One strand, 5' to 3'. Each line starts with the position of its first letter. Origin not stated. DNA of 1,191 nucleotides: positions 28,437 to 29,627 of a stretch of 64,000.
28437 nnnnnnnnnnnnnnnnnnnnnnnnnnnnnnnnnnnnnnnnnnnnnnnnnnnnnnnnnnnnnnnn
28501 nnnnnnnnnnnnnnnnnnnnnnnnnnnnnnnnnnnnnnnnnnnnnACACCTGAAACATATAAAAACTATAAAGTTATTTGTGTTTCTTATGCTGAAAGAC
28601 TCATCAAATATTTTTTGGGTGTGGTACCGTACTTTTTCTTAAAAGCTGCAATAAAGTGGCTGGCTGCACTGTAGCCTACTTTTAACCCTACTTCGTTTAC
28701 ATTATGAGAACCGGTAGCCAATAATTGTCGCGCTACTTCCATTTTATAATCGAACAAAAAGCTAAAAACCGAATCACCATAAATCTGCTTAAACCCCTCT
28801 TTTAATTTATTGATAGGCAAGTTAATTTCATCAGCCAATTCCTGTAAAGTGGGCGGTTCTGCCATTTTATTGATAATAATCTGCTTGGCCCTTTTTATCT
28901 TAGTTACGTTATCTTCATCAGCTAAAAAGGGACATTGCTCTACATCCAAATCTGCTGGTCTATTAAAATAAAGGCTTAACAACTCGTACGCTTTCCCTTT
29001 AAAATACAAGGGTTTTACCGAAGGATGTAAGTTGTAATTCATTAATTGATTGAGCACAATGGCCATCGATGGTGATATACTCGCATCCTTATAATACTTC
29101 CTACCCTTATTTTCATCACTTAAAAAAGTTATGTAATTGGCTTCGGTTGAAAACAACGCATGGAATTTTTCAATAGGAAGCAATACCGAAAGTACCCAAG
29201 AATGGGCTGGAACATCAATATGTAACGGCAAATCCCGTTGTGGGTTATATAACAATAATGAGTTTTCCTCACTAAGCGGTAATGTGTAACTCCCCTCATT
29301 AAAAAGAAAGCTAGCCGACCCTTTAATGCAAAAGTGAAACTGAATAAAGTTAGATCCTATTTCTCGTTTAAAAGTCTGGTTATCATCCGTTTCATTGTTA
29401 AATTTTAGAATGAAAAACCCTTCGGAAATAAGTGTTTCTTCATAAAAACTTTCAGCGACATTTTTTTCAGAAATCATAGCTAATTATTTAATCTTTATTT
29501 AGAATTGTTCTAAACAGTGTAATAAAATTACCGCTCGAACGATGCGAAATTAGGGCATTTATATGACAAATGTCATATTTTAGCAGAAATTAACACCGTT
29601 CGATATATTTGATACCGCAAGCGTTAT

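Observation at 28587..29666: AraC regulator with a Cys-Pro motif may be a heme sensor for the hem cluster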

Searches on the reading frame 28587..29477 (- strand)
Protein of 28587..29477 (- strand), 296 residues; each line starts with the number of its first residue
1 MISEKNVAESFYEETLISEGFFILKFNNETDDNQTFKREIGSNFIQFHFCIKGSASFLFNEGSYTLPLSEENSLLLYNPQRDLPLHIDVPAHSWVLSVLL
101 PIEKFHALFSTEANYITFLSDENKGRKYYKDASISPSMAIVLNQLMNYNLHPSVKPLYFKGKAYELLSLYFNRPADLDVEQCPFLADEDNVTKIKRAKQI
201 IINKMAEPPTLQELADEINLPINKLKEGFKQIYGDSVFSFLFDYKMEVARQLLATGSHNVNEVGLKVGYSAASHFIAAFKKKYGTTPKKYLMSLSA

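Call 4: search_protein_families(library=pfam, proteins=[window:28587-29477:-])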
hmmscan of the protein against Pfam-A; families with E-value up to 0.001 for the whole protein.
window:28587-29477:- (296 aa): 2 families
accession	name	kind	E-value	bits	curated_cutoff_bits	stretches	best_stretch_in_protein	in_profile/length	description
PF12833.13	HTH_18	-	2.8e-18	66.4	33.6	1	214-291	1-78/80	Helix-turn-helix domain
PF00165.29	HTH_AraC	-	5.7e-06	26.8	26.6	1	259-291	10-41/42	Bacterial regulatory helix-turn-helix proteins, AraC family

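Call 5: search_protein_families(library=ncbifam, proteins=[window:28587-29477:-])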
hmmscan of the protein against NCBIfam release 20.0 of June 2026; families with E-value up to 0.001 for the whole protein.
window:28587-29477:- (296 aa): 22 families
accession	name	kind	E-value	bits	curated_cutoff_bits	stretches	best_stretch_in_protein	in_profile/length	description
TIGR04094.1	adjacent_YSIRK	equivalog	3.1e-13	49.4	200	1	193-290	286-382/383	YSIRK-targeted surface antigen transcriptional regulator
NF007860.0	PRK10572.1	equivalog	1.3e-12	47.2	208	1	192-291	183-282/292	arabinose operon transcriptional regulator AraC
NF011732.0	PRK15185.1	equivalog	1.9e-12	47.1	354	1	190-292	204-305/309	transcriptional regulator HilD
NF049932.1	TranspRegBtr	equivalog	2e-12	46.4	900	1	185-291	157-263/531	bacillibactin transport transcriptional regulator Btr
NF041686.2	ant_diox_reg_AndR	equivalog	3.8e-12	46.4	350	1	190-289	215-316/321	anthranilate 1,2-dioxygenase regulatory protein AndR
NF047788.1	TransRegPocR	equivalog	2.5e-10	40.1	500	1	188-291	185-288/296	transcriptional regulator PocR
NF011618.0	PRK15044.1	equivalog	7.4e-10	38.6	423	1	102-293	100-292/295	invasion transcriptional regulator HilC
NF011733.0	PRK15186.1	equivalog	8.7e-10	38.4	403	1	195-295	184-283/291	AraC family transcriptional regulator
NF006902.0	PRK09393.1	equivalog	1.5e-09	37.5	425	1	191-292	219-320/327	transcriptional regulator FtrA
NF047455.1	TF_Staph_AryK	equivalog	1.7e-09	36.5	850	1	187-291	152-256/759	transcriptional regulator AryK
NF007407.0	PRK09940.1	equivalog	6.1e-09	35.8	348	1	196-289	138-229/253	transcriptional regulator YdeO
NF049968.1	QhpR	equivalog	8.6e-09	34.9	250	1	193-290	186-283/284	AraC-like transcriptional regulator QhpR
NF007432.1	PRK09978.1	equivalog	4.4e-08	32.6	500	1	195-290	145-239/274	DNA-binding transcriptional regulator GadX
NF010028.0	PRK13503.1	equivalog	7.7e-08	32.1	288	1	189-289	168-268/278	HTH-type transcriptional activator RhaS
NF007243.0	PRK09685.1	equivalog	1.7e-07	31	199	1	188-291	194-299/303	transcriptional regulator FeaR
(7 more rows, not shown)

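Call 6: find_homologous_proteins(query=window:28587-29477:-)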
Query window:28587-29477:- (296 aa): 8000 proteins with E <= 0.001 among 8000 candidates; the best 120 are listed.
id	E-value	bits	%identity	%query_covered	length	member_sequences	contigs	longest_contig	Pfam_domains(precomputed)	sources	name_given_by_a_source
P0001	6.6e-193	657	100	100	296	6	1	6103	PF12833.14,PF00165.30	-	-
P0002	6.6e-184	628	94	100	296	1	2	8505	PF12833.14,PF00165.30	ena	-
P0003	1.4e-183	627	94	100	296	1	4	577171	PF12833.14,PF00165.30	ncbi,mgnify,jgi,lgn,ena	mgnify:FL=1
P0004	1.4e-183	627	95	100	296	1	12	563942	PF12833.14,PF00165.30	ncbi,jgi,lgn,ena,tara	tara:strand:- start:23497 stop:24387 length:891 start_codon:yes stop_codon:yes gene_type:complete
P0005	1.7e-183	626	94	100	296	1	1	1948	PF12833.14,PF00165.30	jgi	-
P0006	4.1e-183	625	94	100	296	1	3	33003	PF12833.14,PF00165.30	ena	-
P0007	7.1e-183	624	94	100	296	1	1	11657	PF12833.14,PF00165.30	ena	-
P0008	7.5e-183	624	94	100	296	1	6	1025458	PF12833.14,PF00165.30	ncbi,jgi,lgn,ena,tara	jgi:AraC-like DNA-binding protein|tara:strand:- start:29023 stop:29913 length:891 start_codon:yes st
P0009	7.8e-183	624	94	100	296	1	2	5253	PF12833.14,PF00165.30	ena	-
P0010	2.2e-182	623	94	100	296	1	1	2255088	PF12833.14,PF00165.30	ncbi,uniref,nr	ncbi:AraC family transcriptional regulator [Marixanthomonas ophiurae]|uniref:AraC family transcripti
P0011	9.9e-182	621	94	100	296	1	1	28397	PF12833.14,PF00165.30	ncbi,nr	ncbi:MAG TPA: AraC family transcriptional regulator [Flavobacteriaceae bacterium]|nr:AraC family tra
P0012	2.0e-179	613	92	100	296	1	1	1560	PF12833.14,PF00165.30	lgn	-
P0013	1.5e-178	610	91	100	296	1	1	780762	PF12833.14,PF00165.30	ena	-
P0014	2.6e-172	590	87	100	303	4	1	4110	PF12833.14,PF00165.30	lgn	-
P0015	2.7e-170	583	86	99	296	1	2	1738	PF12833.14,PF00165.30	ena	-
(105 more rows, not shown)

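Call 45: search_protein_representatives(protein=window:28587-29477:-)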
Query: 296 residues. Proteins with E-value up to 0.001 (for the whole library): 34434; up to 1e-10: 4399; up to 1e-30: 103. The best 150 are listed.
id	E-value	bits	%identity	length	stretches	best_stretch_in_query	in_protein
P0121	2.5e-126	437.3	64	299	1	4-294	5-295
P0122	2.0e-79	283.5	47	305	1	5-294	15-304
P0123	4.5e-71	256.0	44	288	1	20-294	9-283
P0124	4.5e-70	252.7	55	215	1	4-208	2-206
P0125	5.0e-66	239.5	41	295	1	4-294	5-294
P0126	1.4e-65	238.0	43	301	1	40-291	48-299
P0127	7.2e-65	235.7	42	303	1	19-291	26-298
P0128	8.5e-65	235.4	39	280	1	18-291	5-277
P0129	3.4e-63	230.2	39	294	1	5-291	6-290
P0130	7.4e-63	229.1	42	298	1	5-292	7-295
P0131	3.4e-62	226.9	40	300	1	5-292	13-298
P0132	7.7e-62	225.7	43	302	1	28-293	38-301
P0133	3.7e-59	216.9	65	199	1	139-294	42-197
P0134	5.9e-59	216.3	38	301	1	21-291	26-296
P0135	6.0e-59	216.2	54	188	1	60-240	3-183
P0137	4.0e-58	213.6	42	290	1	33-292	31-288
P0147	4.0e-51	190.6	36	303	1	24-292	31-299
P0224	1.1e-30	123.5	43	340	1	128-292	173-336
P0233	1.4e-29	119.9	30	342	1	11-292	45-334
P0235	1.7e-29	119.6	39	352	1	121-291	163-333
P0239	3.1e-29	118.8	32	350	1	38-290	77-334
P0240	3.5e-29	118.6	40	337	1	124-291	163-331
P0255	3.3e-28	115.4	41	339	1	132-292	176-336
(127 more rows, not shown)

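Call 72: search_protein_families(library=ncbifam, proteins=[P0224, P0235, P0240, P0255, P0233, P0239], max_evalue=0.00001)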
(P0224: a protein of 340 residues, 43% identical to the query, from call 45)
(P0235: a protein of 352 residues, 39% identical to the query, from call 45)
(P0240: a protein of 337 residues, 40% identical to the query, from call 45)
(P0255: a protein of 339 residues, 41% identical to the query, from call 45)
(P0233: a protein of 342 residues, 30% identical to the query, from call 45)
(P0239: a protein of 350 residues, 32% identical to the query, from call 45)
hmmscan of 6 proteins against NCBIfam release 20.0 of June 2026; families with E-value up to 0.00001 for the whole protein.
P0224 (340 aa): 23 families
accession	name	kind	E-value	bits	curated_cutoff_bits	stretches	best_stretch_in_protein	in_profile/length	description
NF007860.0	PRK10572.1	equivalog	2.2e-14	53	208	1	203-337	153-284/292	arabinose operon transcriptional regulator AraC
TIGR04094.1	adjacent_YSIRK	equivalog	5.1e-13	48.7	200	1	252-334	301-382/383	YSIRK-targeted surface antigen transcriptional regulator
NF041686.2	ant_diox_reg_AndR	equivalog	9.8e-13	48.4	350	1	204-338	187-321/321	anthranilate 1,2-dioxygenase regulatory protein AndR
NF047455.1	TF_Staph_AryK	equivalog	4.5e-12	45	850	1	201-337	124-258/759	transcriptional regulator AryK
NF049932.1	TranspRegBtr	equivalog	5.7e-12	44.9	900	1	232-338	160-266/531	bacillibactin transport transcriptional regulator Btr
NF006902.0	PRK09393.1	equivalog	9.9e-12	44.7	425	1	237-335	221-319/327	transcriptional regulator FtrA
NF049968.1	QhpR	equivalog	3.9e-11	42.6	250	1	240-334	190-283/284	AraC-like transcriptional regulator QhpR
TIGR02297.1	HpaA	equivalog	6.1e-10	38.8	274.65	1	200-334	152-284/287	4-hydroxyphenylacetate catabolism regulatory protein HpaA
NF047788.1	TransRegPocR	equivalog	1.9e-09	37.2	500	1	216-337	169-290/296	transcriptional regulator PocR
NF040475.1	chlor_reg_RclR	equivalog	2.2e-09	37.1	400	1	251-335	192-276/284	reactive chlorine-specific transcriptional regulator RclR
NF007584.0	PRK10219.1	equivalog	2.4e-09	37.5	174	1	239-335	8-104/107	superoxide response transcriptional regulator SoxS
NF007243.0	PRK09685.1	equivalog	1.6e-08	34.3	199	1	240-336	202-300/303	transcriptional regulator FeaR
NF010028.0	PRK13503.1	equivalog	1.8e-08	34.1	288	1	269-333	204-268/278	HTH-type transcriptional activator RhaS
NF007693.0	PRK10371.1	equivalog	2e-08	33.8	253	1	244-334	206-296/309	transcriptional regulator MelR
NF011701.0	PRK15121.1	equivalog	1.6e-07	31.1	426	1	243-335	12-104/289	MDR efflux pump AcrAB transcriptional activator RobA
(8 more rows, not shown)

P0235 (352 aa): 22 families
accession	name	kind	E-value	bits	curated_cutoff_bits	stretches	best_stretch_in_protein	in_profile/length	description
NF041686.2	ant_diox_reg_AndR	equivalog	1.9e-15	57.3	350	1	207-330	188-315/321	anthranilate 1,2-dioxygenase regulatory protein AndR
NF007860.0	PRK10572.1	equivalog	7.9e-13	47.9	208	1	227-337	177-286/292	arabinose operon transcriptional regulator AraC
NF047455.1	TF_Staph_AryK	equivalog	4.4e-12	45.1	850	1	193-339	119-262/759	transcriptional regulator AryK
NF006902.0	PRK09393.1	equivalog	5.7e-11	42.2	425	1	212-338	198-324/327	transcriptional regulator FtrA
NF047788.1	TransRegPocR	equivalog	8.6e-10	38.4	500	1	249-337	204-292/296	transcriptional regulator PocR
NF049968.1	QhpR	equivalog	1.2e-09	37.7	250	1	250-331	202-282/284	AraC-like transcriptional regulator QhpR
NF010028.0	PRK13503.1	equivalog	1.5e-09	37.7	288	1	253-334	190-271/278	HTH-type transcriptional activator RhaS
TIGR04094.1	adjacent_YSIRK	equivalog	2.3e-09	36.7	200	1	253-332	304-382/383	YSIRK-targeted surface antigen transcriptional regulator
NF007584.0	PRK10219.1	equivalog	6.1e-09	36.2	174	1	249-334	20-105/107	superoxide response transcriptional regulator SoxS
NF007693.0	PRK10371.1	equivalog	6.3e-09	35.5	253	1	252-340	216-304/309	transcriptional regulator MelR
NF040475.1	chlor_reg_RclR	equivalog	1.7e-08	34.1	400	1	243-335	186-278/284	reactive chlorine-specific transcriptional regulator RclR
NF052371.1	TransRegGbdRPseu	equivalog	3.8e-08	32.8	480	1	249-331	240-322/365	choline metabolism transcriptional regulator GbdR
NF049932.1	TranspRegBtr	equivalog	4.1e-08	32.2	900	1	236-335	166-265/531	bacillibactin transport transcriptional regulator Btr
NF012144.2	ramA_TF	equivalog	1e-07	32.4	180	1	249-335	20-106/108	RamA family antibiotic efflux transcriptional regulator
NF007633.0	PRK10296.1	equivalog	1.8e-07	30.9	264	1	271-336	210-275/280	transcriptional regulator ChbR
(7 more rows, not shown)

P0240 (337 aa): 21 families
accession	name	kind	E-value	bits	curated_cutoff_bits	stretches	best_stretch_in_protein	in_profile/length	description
NF007860.0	PRK10572.1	equivalog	4.1e-16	58.7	208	1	219-333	171-284/292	arabinose operon transcriptional regulator AraC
TIGR04094.1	adjacent_YSIRK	equivalog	1.9e-14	53.5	200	1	243-331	296-383/383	YSIRK-targeted surface antigen transcriptional regulator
NF040475.1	chlor_reg_RclR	equivalog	4.9e-12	45.7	400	1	241-331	186-276/284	reactive chlorine-specific transcriptional regulator RclR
NF006902.0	PRK09393.1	equivalog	3.9e-11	42.7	425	1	224-332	212-320/327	transcriptional regulator FtrA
NF047455.1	TF_Staph_AryK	equivalog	2.4e-10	39.3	850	1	190-334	119-259/759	transcriptional regulator AryK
NF041686.2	ant_diox_reg_AndR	equivalog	3.1e-09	36.9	350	1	198-329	187-316/321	anthranilate 1,2-dioxygenase regulatory protein AndR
NF049932.1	TranspRegBtr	equivalog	5.7e-09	35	900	1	229-336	161-268/531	bacillibactin transport transcriptional regulator Btr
NF049968.1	QhpR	equivalog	8.7e-09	34.9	250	1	195-330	147-283/284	AraC-like transcriptional regulator QhpR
NF007693.0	PRK10371.1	equivalog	1.5e-08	34.2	253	1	200-331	161-297/309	transcriptional regulator MelR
NF010026.0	PRK13501.1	equivalog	3.3e-08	33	363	1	250-333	194-277/290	HTH-type transcriptional activator RhaR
NF047788.1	TransRegPocR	equivalog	3.7e-08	33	500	1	227-336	184-293/296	transcriptional regulator PocR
NF010028.0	PRK13503.1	equivalog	6e-08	32.4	288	1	208-333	148-272/278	HTH-type transcriptional activator RhaS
NF007407.0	PRK09940.1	equivalog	3.1e-07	30.2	348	1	242-330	144-230/253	transcriptional regulator YdeO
TIGR02297.1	HpaA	equivalog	3.1e-07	29.9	274.65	1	215-331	169-285/287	4-hydroxyphenylacetate catabolism regulatory protein HpaA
NF052371.1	TransRegGbdRPseu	equivalog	5.1e-07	29.1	480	1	240-330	233-323/365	choline metabolism transcriptional regulator GbdR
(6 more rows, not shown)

P0255 (339 aa): 29 families (the best 25 are shown)
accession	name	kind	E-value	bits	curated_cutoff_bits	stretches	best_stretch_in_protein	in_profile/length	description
NF007860.0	PRK10572.1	equivalog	1.5e-16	60.1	208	1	223-338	170-285/292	arabinose operon transcriptional regulator AraC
NF041686.2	ant_diox_reg_AndR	equivalog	4.5e-14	52.8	350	1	196-335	180-318/321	anthranilate 1,2-dioxygenase regulatory protein AndR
NF006902.0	PRK09393.1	equivalog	1.7e-13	50.5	425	1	232-337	216-321/327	transcriptional regulator FtrA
NF047455.1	TF_Staph_AryK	equivalog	1.4e-12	46.7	850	1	130-339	61-260/759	transcriptional regulator AryK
NF012144.2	ramA_TF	equivalog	1.5e-12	47.9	180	1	244-338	13-107/108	RamA family antibiotic efflux transcriptional regulator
NF049932.1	TranspRegBtr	equivalog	7.1e-12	44.6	900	1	214-337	143-265/531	bacillibactin transport transcriptional regulator Btr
NF008564.0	PRK11511.1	equivalog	1.6e-11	44.4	202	1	231-335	4-108/127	MDR efflux pump AcrAB transcriptional activator MarA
NF012198.0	MarA_TF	equivalog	1.9e-11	44.2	250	1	231-335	4-108/124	MDR efflux pump AcrAB transcriptional activator MarA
NF010026.0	PRK13501.1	equivalog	2.4e-11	43.4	363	1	206-336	146-276/290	HTH-type transcriptional activator RhaR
NF052371.1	TransRegGbdRPseu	equivalog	3.8e-11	42.6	480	1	237-335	226-324/365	choline metabolism transcriptional regulator GbdR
NF010027.0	PRK13502.1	equivalog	5.3e-11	42.5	384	1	243-335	183-275/282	HTH-type transcriptional activator RhaR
NF010025.2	PRK13500.1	equivalog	6e-11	42.4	525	1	206-337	146-277/282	HTH-type transcriptional activator RhaR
NF010028.0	PRK13503.1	equivalog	1.4e-10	41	288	1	208-336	146-271/278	HTH-type transcriptional activator RhaS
NF047788.1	TransRegPocR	equivalog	7.5e-10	38.6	500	1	228-338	181-291/296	transcriptional regulator PocR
TIGR04094.1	adjacent_YSIRK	equivalog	1.3e-09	37.5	200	1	243-334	292-382/383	YSIRK-targeted surface antigen transcriptional regulator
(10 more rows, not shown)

P0233 (342 aa): 19 families
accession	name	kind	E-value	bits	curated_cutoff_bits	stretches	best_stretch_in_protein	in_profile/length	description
NF007860.0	PRK10572.1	equivalog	4.8e-12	45.3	208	1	204-338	161-287/292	arabinose operon transcriptional regulator AraC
NF041686.2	ant_diox_reg_AndR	equivalog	7.1e-12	45.6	350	1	204-332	191-317/321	anthranilate 1,2-dioxygenase regulatory protein AndR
NF011732.0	PRK15185.1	equivalog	5.1e-10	39.1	354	1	276-334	247-305/309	transcriptional regulator HilD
NF049968.1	QhpR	equivalog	1.1e-09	37.9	250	1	167-332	117-283/284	AraC-like transcriptional regulator QhpR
NF006902.0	PRK09393.1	equivalog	4.8e-09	35.8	425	1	236-334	222-320/327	transcriptional regulator FtrA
NF010026.0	PRK13501.1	equivalog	8.1e-09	35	363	1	243-332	185-274/290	HTH-type transcriptional activator RhaR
NF011733.0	PRK15186.1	equivalog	3.6e-08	33.1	403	1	277-334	223-280/291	AraC family transcriptional regulator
NF010027.0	PRK13502.1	equivalog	7.6e-08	32.1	384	1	243-332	185-274/282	HTH-type transcriptional activator RhaR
NF010025.2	PRK13500.1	equivalog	8.5e-08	32.1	525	1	245-334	187-276/282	HTH-type transcriptional activator RhaR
TIGR04094.1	adjacent_YSIRK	equivalog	1.1e-07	31.2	200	1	252-332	303-382/383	YSIRK-targeted surface antigen transcriptional regulator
NF049932.1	TranspRegBtr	equivalog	3.1e-07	29.3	900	1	249-337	179-267/531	bacillibactin transport transcriptional regulator Btr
NF007584.0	PRK10219.1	equivalog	4.3e-07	30.2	174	1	243-332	14-103/107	superoxide response transcriptional regulator SoxS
NF012228.1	RobA_TF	equivalog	5.1e-07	29.5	380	1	245-333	14-102/286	MDR efflux pump AcrAB transcriptional activator RobA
NF040475.1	chlor_reg_RclR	equivalog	8.9e-07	28.5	400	1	254-334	197-277/284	reactive chlorine-specific transcriptional regulator RclR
TIGR02297.1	HpaA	equivalog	2e-06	27.2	274.65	1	252-332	204-284/287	4-hydroxyphenylacetate catabolism regulatory protein HpaA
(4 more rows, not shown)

P0239 (350 aa): 12 families
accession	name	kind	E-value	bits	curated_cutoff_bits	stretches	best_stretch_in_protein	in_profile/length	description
NF007860.0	PRK10572.1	equivalog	1.4e-14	53.7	208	1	233-340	180-287/292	arabinose operon transcriptional regulator AraC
NF006902.0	PRK09393.1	equivalog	1e-12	47.9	425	1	227-340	210-324/327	transcriptional regulator FtrA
NF041686.2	ant_diox_reg_AndR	equivalog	2e-12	47.3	350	1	215-333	197-316/321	anthranilate 1,2-dioxygenase regulatory protein AndR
TIGR04094.1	adjacent_YSIRK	equivalog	5.9e-10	38.7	200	1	257-334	306-382/383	YSIRK-targeted surface antigen transcriptional regulator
NF049968.1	QhpR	equivalog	1.2e-07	31.2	250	1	285-334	234-283/284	AraC-like transcriptional regulator QhpR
NF010026.0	PRK13501.1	equivalog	1.6e-06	27.6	363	1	245-339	185-279/290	HTH-type transcriptional activator RhaR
NF052371.1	TransRegGbdRPseu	equivalog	2.3e-06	26.9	480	1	247-332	236-321/365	choline metabolism transcriptional regulator GbdR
NF010028.0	PRK13503.1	equivalog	2.5e-06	27.1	288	1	257-334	192-269/278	HTH-type transcriptional activator RhaS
NF047788.1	TransRegPocR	equivalog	2.7e-06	26.9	500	1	255-336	208-289/296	transcriptional regulator PocR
NF007243.0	PRK09685.1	equivalog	5.3e-06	26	199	1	284-337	246-301/303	transcriptional regulator FeaR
NF047455.1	TF_Staph_AryK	equivalog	8.2e-06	24.3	850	1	195-336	120-257/759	transcriptional regulator AryK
NF040475.1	chlor_reg_RclR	equivalog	9.3e-06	25.2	400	0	251-338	192-279/284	reactive chlorine-specific transcriptional regulator RclR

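Call 73: list_cluster_members(proteins=[P0224, P0235, P0240, P0255, P0239, P0122, P0125, P0137, P0147])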
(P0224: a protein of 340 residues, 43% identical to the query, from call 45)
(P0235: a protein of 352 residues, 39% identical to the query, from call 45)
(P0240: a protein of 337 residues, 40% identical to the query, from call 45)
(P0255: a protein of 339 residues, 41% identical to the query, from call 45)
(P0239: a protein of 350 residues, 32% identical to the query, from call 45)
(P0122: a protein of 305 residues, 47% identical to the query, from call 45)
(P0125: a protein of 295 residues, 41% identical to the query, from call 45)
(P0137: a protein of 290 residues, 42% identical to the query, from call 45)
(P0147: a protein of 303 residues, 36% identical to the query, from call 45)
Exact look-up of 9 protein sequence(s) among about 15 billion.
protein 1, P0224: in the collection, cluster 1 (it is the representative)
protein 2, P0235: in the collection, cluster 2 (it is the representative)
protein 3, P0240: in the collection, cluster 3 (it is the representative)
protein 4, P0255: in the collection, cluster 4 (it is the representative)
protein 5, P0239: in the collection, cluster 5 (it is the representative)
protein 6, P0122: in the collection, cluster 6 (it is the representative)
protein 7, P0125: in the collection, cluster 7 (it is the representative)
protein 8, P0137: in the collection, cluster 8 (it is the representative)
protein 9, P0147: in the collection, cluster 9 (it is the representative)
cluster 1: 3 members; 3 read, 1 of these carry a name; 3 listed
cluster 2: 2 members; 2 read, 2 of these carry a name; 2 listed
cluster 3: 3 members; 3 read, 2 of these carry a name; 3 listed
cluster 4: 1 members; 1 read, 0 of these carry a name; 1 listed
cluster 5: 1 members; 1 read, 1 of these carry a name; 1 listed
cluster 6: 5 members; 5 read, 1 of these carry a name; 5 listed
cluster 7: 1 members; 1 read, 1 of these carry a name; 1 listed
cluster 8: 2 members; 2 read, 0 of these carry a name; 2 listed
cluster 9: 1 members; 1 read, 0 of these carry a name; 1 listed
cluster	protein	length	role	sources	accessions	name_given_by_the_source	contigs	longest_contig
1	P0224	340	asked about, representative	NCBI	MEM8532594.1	MAG: AraC family transcriptional regulator [Chloroflexota bacterium]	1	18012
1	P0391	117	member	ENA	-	-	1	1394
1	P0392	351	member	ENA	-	-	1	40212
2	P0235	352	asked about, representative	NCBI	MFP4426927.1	MAG: helix-turn-helix transcriptional regulator [Spirochaetaceae bacterium]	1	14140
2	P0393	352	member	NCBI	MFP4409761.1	MAG: helix-turn-helix transcriptional regulator [Spirochaetaceae bacterium]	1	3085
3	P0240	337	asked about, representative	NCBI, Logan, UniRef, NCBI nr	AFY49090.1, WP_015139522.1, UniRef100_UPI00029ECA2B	DNA-binding domain-containing protein, AraC-type [Nostoc sp. PCC 7524] | helix-turn-helix transcriptional regulator n=1 Tax=Nostoc sp. (strain ATCC 29411 / PCC ... | AraC family transcriptional regulator [Nostoc sp. PCC 7524]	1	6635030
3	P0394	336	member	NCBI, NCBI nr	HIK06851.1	MAG TPA: helix-turn-helix transcriptional regulator [Trichormus sp. M33_DOE_039] | helix-turn-helix transcriptional regulator [Trichormus sp. M33_DOE_039]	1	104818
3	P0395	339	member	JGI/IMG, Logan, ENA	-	-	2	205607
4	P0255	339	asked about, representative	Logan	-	-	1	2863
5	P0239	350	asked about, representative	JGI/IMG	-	AraC-like DNA-binding protein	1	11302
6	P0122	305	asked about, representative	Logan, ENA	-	-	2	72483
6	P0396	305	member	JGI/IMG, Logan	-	AraC family transcriptional regulator, transcriptional activator of the genes for ...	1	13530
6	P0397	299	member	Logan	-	-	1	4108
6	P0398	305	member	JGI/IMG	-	-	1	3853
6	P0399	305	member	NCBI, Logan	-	-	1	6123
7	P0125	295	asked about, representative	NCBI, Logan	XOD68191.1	MAG: helix-turn-helix transcriptional regulator [Flavobacteriales bacterium Tduv]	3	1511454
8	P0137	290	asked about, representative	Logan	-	-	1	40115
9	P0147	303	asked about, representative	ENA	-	-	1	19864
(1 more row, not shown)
